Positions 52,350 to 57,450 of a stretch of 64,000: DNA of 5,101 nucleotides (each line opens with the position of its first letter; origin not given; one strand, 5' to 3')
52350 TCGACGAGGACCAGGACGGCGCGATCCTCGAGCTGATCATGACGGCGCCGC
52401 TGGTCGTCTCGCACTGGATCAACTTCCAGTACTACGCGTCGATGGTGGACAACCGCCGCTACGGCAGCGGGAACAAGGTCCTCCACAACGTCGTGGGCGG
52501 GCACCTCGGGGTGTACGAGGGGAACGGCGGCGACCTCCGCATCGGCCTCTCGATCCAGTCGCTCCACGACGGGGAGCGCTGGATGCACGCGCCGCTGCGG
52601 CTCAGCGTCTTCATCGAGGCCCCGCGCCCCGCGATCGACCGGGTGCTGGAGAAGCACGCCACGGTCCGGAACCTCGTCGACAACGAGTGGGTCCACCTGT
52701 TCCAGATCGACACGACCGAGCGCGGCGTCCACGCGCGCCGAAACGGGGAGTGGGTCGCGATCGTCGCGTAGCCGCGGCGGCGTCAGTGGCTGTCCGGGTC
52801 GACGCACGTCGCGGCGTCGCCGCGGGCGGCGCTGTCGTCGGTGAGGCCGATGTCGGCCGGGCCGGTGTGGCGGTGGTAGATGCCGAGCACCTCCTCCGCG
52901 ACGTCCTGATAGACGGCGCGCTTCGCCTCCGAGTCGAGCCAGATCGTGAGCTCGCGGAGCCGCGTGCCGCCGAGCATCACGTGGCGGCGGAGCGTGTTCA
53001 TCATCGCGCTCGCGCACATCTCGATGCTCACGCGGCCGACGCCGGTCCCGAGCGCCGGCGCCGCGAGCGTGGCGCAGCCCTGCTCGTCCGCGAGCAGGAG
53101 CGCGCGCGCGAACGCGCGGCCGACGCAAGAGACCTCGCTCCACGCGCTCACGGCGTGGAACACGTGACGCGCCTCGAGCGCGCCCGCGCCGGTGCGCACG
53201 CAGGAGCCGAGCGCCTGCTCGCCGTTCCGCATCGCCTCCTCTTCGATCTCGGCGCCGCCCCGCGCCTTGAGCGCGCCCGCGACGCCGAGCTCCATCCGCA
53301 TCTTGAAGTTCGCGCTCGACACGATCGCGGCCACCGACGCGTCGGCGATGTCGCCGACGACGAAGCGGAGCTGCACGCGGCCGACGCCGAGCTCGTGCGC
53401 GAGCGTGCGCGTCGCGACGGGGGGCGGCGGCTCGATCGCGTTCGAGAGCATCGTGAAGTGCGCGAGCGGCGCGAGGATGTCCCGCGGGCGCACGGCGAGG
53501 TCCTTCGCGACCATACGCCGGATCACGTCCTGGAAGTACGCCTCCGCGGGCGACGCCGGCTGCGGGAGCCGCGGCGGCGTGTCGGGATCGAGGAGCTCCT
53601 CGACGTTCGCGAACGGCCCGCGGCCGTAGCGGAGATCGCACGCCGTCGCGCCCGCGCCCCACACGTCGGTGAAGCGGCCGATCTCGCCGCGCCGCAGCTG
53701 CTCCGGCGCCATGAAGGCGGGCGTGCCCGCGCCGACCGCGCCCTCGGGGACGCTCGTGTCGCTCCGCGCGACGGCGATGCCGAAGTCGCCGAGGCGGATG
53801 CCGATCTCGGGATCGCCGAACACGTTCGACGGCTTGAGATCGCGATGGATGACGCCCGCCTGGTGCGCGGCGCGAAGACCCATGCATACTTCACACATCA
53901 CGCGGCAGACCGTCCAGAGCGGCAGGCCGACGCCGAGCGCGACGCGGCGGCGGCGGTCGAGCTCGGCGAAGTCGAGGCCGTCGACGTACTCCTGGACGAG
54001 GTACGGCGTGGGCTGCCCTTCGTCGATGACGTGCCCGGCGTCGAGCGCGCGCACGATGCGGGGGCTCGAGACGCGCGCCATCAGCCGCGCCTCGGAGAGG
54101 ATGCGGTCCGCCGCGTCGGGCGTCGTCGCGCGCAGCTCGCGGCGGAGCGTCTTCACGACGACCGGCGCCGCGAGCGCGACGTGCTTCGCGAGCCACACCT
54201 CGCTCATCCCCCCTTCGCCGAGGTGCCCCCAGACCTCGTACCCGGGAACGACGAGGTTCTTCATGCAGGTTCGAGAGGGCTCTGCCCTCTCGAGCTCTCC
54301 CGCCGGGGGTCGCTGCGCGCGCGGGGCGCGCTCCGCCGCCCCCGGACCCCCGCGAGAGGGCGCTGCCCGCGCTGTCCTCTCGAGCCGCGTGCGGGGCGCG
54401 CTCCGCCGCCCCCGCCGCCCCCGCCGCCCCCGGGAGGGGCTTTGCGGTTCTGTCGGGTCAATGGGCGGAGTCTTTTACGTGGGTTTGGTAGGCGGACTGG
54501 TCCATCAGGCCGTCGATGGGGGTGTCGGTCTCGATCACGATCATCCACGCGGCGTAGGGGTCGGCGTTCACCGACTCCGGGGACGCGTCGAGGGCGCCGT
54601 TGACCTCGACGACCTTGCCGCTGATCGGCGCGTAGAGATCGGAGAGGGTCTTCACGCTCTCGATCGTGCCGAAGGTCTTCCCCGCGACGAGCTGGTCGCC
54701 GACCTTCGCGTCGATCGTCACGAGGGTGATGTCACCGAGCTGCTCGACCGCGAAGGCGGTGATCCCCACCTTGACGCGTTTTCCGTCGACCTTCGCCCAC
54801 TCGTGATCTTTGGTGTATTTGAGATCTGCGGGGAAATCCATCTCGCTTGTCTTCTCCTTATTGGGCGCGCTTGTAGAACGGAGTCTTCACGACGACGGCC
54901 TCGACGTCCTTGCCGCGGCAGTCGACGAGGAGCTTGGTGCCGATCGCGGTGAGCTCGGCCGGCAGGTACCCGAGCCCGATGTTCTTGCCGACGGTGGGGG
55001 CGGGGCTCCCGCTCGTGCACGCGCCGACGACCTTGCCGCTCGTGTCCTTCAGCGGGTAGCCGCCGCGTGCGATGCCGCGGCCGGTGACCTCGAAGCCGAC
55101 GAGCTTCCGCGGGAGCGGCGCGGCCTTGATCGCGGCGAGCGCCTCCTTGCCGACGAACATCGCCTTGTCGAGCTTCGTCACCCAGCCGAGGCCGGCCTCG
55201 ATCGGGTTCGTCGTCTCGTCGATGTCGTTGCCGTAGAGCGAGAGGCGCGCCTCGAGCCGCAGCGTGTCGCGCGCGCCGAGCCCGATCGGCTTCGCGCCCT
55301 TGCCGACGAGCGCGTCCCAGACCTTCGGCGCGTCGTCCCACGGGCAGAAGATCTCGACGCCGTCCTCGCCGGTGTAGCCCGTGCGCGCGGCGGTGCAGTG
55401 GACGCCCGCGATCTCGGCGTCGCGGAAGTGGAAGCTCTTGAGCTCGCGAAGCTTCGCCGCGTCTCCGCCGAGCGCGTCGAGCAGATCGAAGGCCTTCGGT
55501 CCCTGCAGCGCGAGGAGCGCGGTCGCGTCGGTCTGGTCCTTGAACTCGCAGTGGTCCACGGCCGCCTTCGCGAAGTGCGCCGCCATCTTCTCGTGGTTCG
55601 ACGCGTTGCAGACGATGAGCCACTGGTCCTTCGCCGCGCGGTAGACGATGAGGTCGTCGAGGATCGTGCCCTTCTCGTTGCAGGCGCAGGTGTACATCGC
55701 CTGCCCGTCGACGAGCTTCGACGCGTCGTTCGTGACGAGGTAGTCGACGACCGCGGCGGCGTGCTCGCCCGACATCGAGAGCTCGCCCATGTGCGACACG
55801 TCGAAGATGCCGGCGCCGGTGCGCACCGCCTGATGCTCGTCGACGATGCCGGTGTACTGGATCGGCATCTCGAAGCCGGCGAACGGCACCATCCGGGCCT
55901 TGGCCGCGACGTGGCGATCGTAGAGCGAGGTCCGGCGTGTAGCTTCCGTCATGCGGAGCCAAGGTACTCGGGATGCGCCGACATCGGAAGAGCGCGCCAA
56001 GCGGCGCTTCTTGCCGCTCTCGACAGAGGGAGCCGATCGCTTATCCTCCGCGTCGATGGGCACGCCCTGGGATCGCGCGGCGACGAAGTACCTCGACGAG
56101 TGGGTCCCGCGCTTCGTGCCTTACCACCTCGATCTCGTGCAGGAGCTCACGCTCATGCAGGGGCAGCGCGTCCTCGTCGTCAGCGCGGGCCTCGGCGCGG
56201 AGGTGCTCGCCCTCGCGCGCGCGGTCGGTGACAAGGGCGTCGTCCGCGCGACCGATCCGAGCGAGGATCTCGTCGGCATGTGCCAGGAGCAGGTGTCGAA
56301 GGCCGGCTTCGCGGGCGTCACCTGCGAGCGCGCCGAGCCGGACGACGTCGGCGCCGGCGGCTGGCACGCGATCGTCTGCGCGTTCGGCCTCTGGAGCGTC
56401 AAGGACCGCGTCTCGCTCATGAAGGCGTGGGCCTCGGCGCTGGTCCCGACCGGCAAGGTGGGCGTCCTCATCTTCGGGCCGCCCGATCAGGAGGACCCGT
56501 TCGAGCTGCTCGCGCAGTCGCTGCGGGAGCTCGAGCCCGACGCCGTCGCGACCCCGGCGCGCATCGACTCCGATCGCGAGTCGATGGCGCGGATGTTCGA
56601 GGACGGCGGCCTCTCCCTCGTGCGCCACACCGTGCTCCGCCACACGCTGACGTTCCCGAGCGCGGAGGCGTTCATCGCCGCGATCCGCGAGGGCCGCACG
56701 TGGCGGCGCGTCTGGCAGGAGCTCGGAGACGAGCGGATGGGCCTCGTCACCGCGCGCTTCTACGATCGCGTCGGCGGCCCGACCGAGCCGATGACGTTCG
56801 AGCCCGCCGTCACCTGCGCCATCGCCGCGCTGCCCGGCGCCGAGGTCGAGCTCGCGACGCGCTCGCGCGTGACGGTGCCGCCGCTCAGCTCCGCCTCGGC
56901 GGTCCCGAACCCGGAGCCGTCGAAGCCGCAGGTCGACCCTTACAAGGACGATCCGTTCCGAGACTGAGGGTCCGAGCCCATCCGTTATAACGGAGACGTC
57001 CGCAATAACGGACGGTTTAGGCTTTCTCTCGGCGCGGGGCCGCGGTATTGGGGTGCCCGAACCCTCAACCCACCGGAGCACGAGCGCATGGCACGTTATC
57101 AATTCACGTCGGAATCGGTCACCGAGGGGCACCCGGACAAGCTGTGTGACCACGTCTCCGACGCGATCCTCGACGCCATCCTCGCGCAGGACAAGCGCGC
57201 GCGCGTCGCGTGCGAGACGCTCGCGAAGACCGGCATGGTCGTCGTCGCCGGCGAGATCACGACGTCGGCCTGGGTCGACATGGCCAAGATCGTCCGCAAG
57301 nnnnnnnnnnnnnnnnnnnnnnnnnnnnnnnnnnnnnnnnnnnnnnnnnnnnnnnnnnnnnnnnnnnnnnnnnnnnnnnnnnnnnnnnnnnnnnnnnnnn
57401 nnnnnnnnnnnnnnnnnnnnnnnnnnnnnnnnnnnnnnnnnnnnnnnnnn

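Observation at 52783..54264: Eukaryotic-like Ser/Thr kinase fused to a macro (ADP-ribose-binding/hydrolysing) domain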

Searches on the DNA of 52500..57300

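Call 66: search_rna_families(source=window, start=52500, end=57300, threshold=evalue, max_evalue=1)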
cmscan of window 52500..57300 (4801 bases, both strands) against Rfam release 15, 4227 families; matches with E-value up to 1: 0.
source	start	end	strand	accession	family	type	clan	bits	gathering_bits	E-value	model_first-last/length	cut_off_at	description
